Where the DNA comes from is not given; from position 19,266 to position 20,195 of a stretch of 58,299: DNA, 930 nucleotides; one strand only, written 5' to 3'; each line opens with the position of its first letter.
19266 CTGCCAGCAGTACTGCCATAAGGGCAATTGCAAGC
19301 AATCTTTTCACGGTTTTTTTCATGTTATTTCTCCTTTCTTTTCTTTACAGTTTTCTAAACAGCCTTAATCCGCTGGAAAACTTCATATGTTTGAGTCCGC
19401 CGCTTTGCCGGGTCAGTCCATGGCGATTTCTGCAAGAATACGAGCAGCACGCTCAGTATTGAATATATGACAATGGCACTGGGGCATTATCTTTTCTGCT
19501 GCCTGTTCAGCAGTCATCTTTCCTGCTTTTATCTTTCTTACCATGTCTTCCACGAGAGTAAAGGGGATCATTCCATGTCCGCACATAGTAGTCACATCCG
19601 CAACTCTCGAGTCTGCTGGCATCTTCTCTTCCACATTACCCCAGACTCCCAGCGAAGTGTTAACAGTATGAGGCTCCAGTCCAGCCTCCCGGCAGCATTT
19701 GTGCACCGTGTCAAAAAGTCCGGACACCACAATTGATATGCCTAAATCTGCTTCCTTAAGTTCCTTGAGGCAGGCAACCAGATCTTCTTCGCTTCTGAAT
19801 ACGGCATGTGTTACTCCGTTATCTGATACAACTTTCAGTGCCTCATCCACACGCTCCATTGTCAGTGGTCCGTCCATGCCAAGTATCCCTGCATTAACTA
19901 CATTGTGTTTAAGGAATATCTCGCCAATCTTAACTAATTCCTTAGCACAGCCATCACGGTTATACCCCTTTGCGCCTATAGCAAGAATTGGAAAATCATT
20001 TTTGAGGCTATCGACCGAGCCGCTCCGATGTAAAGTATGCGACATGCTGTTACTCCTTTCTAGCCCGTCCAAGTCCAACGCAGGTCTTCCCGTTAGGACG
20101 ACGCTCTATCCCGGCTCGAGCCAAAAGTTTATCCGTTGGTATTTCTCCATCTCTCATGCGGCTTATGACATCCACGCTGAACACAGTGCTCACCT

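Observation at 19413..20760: Second, diverged copy of the same two-gene module at the promoter-proximal end of the operon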

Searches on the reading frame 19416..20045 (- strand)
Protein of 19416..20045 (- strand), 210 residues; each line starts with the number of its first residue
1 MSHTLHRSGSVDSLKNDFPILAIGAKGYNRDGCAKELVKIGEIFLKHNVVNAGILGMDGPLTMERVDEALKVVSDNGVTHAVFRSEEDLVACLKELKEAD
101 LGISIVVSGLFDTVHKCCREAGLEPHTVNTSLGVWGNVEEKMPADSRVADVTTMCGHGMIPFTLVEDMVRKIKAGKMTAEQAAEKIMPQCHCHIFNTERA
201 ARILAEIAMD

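Call 7: search_protein_families(library=pfam, proteins=[window:19416-20045:-], max_evalue=0.01)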
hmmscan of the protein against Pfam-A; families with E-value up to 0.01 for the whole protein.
window:19416-20045:- (210 aa): 0 families

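Call 9: search_protein_families(library=ncbifam, proteins=[window:19416-20045:-], max_evalue=0.01)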
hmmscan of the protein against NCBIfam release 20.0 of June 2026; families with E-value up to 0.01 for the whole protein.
window:19416-20045:- (210 aa): 0 families

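Call 10: search_solved_structures(query=window:19416-20045:-, max_evalue=1)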
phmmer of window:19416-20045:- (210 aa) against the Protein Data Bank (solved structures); distinct sequences matched with E-value up to 1: 5.
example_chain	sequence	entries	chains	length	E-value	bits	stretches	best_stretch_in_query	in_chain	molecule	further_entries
3gzn_A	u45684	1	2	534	0.73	12.4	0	89-133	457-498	NEDD8-activating enzyme E1 regulatory subunit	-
2nvu_A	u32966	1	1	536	0.73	12.4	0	89-133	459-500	NEDD8-activating enzyme E1 regulatory subunit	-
1yov_A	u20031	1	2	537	0.74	12.4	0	89-133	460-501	Amyloid protein-binding protein 1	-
1r4m_A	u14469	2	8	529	0.76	12.4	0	89-133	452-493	amyloid beta precursor protein-binding protein 1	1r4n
1tt5_A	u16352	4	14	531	0.76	12.3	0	89-133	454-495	amyloid protein-binding protein 1 | NEDD8-activating enzyme E1 regulatory subunit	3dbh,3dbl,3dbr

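Call 12: find_homologous_proteins(query=window:19416-20045:-)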
Query window:19416-20045:- (210 aa): 582 proteins with E <= 0.001 among 994 candidates; the best 120 are listed.
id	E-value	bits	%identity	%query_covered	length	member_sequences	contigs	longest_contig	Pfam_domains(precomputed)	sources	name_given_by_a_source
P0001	6.1e-135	465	100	100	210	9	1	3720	-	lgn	-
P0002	4.9e-120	416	88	100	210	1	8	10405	-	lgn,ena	-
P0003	1.0e-119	415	87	100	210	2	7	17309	-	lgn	-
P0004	3.7e-119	413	87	100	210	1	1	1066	-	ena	-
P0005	7.2e-119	412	87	100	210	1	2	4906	-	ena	-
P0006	1.4e-117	408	86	99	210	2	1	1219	-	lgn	-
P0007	1.1e-116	405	85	100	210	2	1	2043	-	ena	-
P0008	9.0e-114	396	81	100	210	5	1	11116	-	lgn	-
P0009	9.9e-113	392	82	100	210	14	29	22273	-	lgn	-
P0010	1.4e-112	392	82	100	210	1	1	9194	-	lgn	-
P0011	4.3e-111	387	80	99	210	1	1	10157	-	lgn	-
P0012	4.7e-110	384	79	100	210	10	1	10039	-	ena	-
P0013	2.5e-109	381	78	100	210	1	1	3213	-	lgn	-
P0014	4.5e-109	380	79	100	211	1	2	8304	-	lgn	-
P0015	1.7e-107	375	78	100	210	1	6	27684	-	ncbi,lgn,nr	ncbi:MAG: hypothetical protein HPZ79_07530 [Oscillospiraceae bacterium]|nr:hypothetical protein [Osc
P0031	1.4e-88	314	62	100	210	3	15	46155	-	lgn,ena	-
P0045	9.3e-73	262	56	98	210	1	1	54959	-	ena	-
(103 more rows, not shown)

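Call 15: find_related_loci(query=A1, collection=genome_contigs, flank=10000)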
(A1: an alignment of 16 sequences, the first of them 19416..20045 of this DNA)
Query A1 (210 aa) in genome_contigs; peptide patterns used: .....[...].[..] (x = any residue, [..] = any of these).
600 stretches matched a pattern (row limit reached: there are more); 563 encode a relative of the query (tblastn E <= 1e-3); the best 80 are kept; 79 distinct loci.
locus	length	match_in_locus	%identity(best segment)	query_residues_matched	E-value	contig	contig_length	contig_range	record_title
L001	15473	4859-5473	53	1-206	4e-74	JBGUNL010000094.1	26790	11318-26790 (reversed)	MAG: Candidatus Limivicinus sp. isolate ruminal_MAG_210 ruminal_MAG_210_contig_0094, whole genome shotgun sequence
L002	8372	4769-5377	49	1-207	2e-61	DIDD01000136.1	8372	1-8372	MAG TPA_asm: Veillonellaceae bacterium UBA5809 UBA5809_contig_19740, whole genome shotgun sequence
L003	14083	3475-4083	50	1-207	3e-60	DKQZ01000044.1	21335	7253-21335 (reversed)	MAG TPA_asm: Dialister sp. UBA7295 UBA7295_contig_3242, whole genome shotgun sequence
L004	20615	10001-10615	47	1-208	1e-58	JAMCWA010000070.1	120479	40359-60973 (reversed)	MAG: Bacillota bacterium isolate FK_Sedi_B_Bin.70 NODE_214_length_120479_cov_5.46244, whole genome shotgun sequence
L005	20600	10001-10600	47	1-205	1e-56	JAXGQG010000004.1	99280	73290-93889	MAG: Dehalococcoidia bacterium isolate AnMBR.bin320 bin320_4, whole genome shotgun sequence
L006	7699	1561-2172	46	1-207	5e-57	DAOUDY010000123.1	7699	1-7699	MAG TPA_asm: Dehalococcoidales bacterium isolate N2_108 k133_933893, whole genome shotgun sequence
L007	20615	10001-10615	43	1-208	4e-56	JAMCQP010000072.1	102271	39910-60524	MAG: Bacillota bacterium isolate FK_Sedi_A_Bin.38 NODE_265_length_102271_cov_4.60546, whole genome shotgun sequence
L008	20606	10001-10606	47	1-208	3e-56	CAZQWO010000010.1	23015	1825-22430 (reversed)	MAG TPA_asm: uncultured Dehalococcoidaceae bacterium isolate binchicken_co332_95 genome assembly, contig: NODE_315_lengt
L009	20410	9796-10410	44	1-208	2e-55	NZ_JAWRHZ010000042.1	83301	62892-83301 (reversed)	MAG: Proteiniborus sp. isolate ADS25 c_000000176097, whole genome shotgun sequence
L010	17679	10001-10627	46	1-210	2e-55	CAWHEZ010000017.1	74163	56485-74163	MAG: uncultured delta proteobacterium isolate MFD00905.bin.2.117 genome assembly, contig: contig_29476, whole genome sho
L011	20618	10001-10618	46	1-208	1e-54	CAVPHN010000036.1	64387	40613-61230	MAG: uncultured delta proteobacterium isolate MFD09964.bin.2.161 genome assembly, contig: contig_61702, whole genome sho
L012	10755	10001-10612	45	1-207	1e-54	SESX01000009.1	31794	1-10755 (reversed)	MAG: Candidatus Acetocimmeria pyornia isolate JdFRolivine-5 9, whole genome shotgun sequence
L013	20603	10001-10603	45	1-204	1e-54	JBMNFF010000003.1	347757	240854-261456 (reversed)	MAG: Bacillota bacterium isolate SBF912LR0HQ0014 contig_13758, whole genome shotgun sequence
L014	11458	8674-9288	46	1-208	4e-54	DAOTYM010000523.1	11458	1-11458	MAG TPA_asm: Anaerolineae bacterium isolate H25_343 k127_1052443, whole genome shotgun sequence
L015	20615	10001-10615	44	1-208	4e-54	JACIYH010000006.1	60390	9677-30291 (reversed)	MAG: Bacillota bacterium isolate MAG-73 Firmicutes_C3_bin32_Scaffold_6, whole genome shotgun sequence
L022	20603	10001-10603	44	1-204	7e-53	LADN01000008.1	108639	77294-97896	MAG: Peptococcaceae bacterium BRH_c4a BRHa_1004749, whole genome shotgun sequence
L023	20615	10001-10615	44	1-208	2e-52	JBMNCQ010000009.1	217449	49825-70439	MAG: Peptococcaceae bacterium isolate Bins.048 NODE_137, whole genome shotgun sequence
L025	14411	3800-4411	42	1-207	9e-53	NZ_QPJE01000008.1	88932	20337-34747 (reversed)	Halanaerobium sp. MA284_MarDTE_T2 Ga0255678_108, whole genome shotgun sequence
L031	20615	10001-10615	44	1-208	3e-52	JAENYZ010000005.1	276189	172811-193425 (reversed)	MAG: Anaerolineaceae bacterium isolate BL5_bin.11 BL5_bin11_NODE_17_length_276189_cov_53.162327, whole genome shotgun se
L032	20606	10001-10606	46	1-204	3e-52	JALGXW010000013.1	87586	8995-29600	MAG: Candidatus Hebobacterum abditum isolate M3-44_Bin_391 M3-44_Bin_391_scaffold_410, whole genome shotgun sequence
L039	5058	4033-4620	44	1-199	3e-51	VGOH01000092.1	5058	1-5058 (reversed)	MAG: Chloroflexi bacterium isolate K_DeepCast_250m_mx_116 K_DeepCast_250m_mx_116_Ga0194125_10037325, whole genome shotgu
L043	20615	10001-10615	43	1-208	2e-50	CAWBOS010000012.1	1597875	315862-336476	MAG: uncultured delta proteobacterium isolate MFD01299.bin.3.111 genome assembly, contig: contig_6052, whole genome shot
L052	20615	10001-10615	41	1-208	5e-49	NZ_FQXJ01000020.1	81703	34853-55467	Desulfosporosinus lacus DSM 15449, whole genome shotgun sequence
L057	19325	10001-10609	43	1-208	8e-49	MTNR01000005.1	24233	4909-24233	MAG: Dehalococcoides sp. JdFR-56 JGI24020J35080_1000639, whole genome shotgun sequence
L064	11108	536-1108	43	1-196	1e-47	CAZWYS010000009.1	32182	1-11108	MAG TPA_asm: uncultured Dehalococcoidaceae bacterium isolate SRP214966_co5_332 genome assembly, contig: NODE_848_length_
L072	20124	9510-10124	39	1-208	7e-47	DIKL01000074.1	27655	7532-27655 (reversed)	MAG TPA_asm: Syntrophaceae bacterium UBA5619 UBA5619_contig_37759, whole genome shotgun sequence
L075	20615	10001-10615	43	1-208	4e-46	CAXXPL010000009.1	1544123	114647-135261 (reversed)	MAG: Desulfovibrionaceae bacterium isolate 84865aa8-a4c1-4c50-8433-f34330bbf6a4 genome assembly, contig: contig_9, whole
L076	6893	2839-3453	39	1-208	3e-46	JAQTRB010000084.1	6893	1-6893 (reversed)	MAG: Syntrophales bacterium isolate STB_153 NODE_32019_length_6893_cov_5.621785_Sandtown_B, whole genome shotgun sequenc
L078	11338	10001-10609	42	1-208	4e-46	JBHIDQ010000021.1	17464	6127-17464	MAG: Dehalococcoidales bacterium isolate b3.sp3_bin.43 NODE_921_length_17464_cov_16.547188, whole genome shotgun sequenc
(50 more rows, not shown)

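Call 23: search_protein_families(library=pfam, alignment_id=A2, max_evalue=0.00001)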
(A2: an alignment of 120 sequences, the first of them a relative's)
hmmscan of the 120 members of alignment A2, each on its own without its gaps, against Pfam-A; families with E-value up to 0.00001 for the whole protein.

A. member 1, L001:5484-6470:+ (329 aa): 3 families
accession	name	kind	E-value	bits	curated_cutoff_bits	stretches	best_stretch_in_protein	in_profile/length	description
PF02558.23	ApbA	-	2.5e-30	105.5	22.2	1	19-155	1-135/150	Ketopantoate reductase PanE/ApbA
PF08546.17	ApbA_C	-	3.2e-27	95.8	22.7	1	201-321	2-124/125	Ketopantoate reductase PanE/ApbA C terminal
PF01210.29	NAD_Gly3P_dh_N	-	2.2e-06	28.1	23.1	0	18-124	1-107/158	NAD-dependent glycerol-3-phosphate dehydrogenase N-terminus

B. families by the number of members that match (of 120 scanned): 126 families (the first 25 are shown)
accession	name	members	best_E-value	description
PF03401.19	TctC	12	1.6e-38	Tripartite tricarboxylate transporter family receptor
PF07331.16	TctB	11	2.1e-24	Tripartite tricarboxylate transporter TctB family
PF01970.21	TctA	8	3.4e-169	Tripartite tricarboxylate transporter TctA family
PF04166.17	PdxA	5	7.8e-91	Pyridoxal phosphate biosynthetic protein PdxA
PF02515.22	CoA_transf_3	4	5.5e-107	CoA-transferase family III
PF09861.14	Lar_N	4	7.6e-63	Lactate racemase N-terminal domain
PF01261.30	AP_endonuc_2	4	5.4e-37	Xylose isomerase-like TIM barrel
PF21113.2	LarA_C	4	3.8e-36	Lactate racemase C-terminal domain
PF12838.12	Fer4_7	4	1.6e-14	4Fe-4S dicluster domain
PF13237.11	Fer4_10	4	1.8e-14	4Fe-4S dicluster domain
PF02826.25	2-Hacid_dh_C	3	3.3e-51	D-isomer specific 2-hydroxyacid dehydrogenase, NAD binding domain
PF03446.21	NAD_binding_2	3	1.5e-36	NAD binding domain of 6-phosphogluconate dehydrogenase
PF00107.32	ADH_zinc_N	3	2.3e-25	Zinc-binding dehydrogenase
PF14833.11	NAD_binding_11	3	4.6e-21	NAD-binding of NADP-dependent 3-hydroxyisobutyrate dehydrogenase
PF08240.17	ADH_N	3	3.9e-19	Alcohol dehydrogenase GroES-like domain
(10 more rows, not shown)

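Call 24: search_protein_families(library=pfam, alignment_id=A3, max_evalue=0.00001)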
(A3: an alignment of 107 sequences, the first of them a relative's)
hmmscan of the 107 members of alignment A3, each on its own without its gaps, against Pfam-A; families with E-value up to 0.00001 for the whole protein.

A. member 1, L001:3046-4131:+ (362 aa): 1 family
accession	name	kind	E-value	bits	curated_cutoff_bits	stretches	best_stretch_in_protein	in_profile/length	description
PF02615.19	Ldh_2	-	4.2e-97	325.7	38.8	1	10-335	2-332/333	Malate/L-lactate dehydrogenase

B. families by the number of members that match (of 107 scanned): 120 families (the first 25 are shown)
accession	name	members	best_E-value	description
PF06808.19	DctM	7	1.8e-126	Tripartite ATP-independent periplasmic transporter, DctM component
PF03480.18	DctP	5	6.8e-89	Bacterial extracellular solute-binding protein, family 7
PF01314.23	AFOR_C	5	1.2e-88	Aldehyde ferredoxin oxidoreductase, domains 2 & 3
PF04290.18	DctQ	5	7.7e-30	Tripartite ATP-independent periplasmic transporters, DctQ component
PF02730.20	AFOR_N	4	7.9e-67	Aldehyde ferredoxin oxidoreductase, N-terminal domain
PF03063.25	Prismane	4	2.7e-40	Prismane/CO dehydrogenase family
PF00108.29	Thiolase_N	3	3.4e-106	Thiolase, N-terminal domain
PF00501.34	AMP-binding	3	3.3e-92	AMP-binding enzyme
PF07992.20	Pyr_redox_2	3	1.8e-53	Pyridine nucleotide-disulphide oxidoreductase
PF02803.24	Thiolase_C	3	3.9e-51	Thiolase, C-terminal domain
PF03737.21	RraA-like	3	2.1e-34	Aldolase/RraA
PF00070.33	Pyr_redox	3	2.1e-18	Pyridine nucleotide-disulphide oxidoreductase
PF00550.31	PP-binding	3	4.2e-16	Phosphopantetheine attachment site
PF13193.12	AMP-binding_C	3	2.6e-15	AMP-binding enzyme C-terminal domain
PF12838.12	Fer4_7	3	1.8e-10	4Fe-4S dicluster domain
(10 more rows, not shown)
